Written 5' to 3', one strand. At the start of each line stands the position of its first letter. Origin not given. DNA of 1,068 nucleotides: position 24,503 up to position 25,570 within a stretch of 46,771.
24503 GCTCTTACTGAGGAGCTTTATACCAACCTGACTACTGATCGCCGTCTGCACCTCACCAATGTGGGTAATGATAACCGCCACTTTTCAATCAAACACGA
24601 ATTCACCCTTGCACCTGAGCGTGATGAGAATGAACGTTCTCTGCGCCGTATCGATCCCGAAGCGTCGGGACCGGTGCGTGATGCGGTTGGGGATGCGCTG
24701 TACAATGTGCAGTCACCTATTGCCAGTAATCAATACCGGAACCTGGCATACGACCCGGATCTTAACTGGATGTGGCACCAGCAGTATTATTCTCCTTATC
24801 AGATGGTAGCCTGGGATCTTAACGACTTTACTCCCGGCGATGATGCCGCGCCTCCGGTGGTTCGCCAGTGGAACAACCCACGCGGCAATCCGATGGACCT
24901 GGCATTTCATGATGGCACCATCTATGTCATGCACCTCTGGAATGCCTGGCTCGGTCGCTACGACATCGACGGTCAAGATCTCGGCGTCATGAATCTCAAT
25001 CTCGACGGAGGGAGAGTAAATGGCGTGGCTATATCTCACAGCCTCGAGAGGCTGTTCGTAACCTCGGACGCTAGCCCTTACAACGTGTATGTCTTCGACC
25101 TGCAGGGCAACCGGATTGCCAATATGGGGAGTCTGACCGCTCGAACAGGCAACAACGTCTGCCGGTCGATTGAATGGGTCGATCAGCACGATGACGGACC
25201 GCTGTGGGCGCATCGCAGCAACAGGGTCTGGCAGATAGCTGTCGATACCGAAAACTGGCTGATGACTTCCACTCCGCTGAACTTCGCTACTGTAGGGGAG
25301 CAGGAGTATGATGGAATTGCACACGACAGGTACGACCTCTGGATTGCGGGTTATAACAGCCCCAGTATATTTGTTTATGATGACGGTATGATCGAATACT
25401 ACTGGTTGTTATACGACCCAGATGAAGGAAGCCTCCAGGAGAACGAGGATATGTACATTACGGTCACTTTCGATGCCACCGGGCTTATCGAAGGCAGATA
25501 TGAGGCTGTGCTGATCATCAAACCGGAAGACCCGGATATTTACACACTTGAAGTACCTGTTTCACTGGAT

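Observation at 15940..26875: Unassigned beta-propeller-like payload family of about 220-240 aa: six copies in the giant ORF plus one in the neighbouring gene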

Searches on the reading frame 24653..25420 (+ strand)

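Call 8: search_protein_families(library=pfam, max_evalue=1, proteins=[window:24653-25420:+])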
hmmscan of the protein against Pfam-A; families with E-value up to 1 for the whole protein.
window:24653-25420:+ (256 aa): 0 families

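Call 9: search_protein_families(library=ncbifam, max_evalue=1, proteins=[window:24653-25420:+])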
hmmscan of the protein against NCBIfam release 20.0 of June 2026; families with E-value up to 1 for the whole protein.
window:24653-25420:+ (256 aa): 1 family
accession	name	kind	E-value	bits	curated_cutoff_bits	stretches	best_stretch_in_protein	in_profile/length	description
NF047696.1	ThlDiSintTplARhiz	equivalog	0.13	12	230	1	66-100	75-109/219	thiol:disulfide interchange protein TlpA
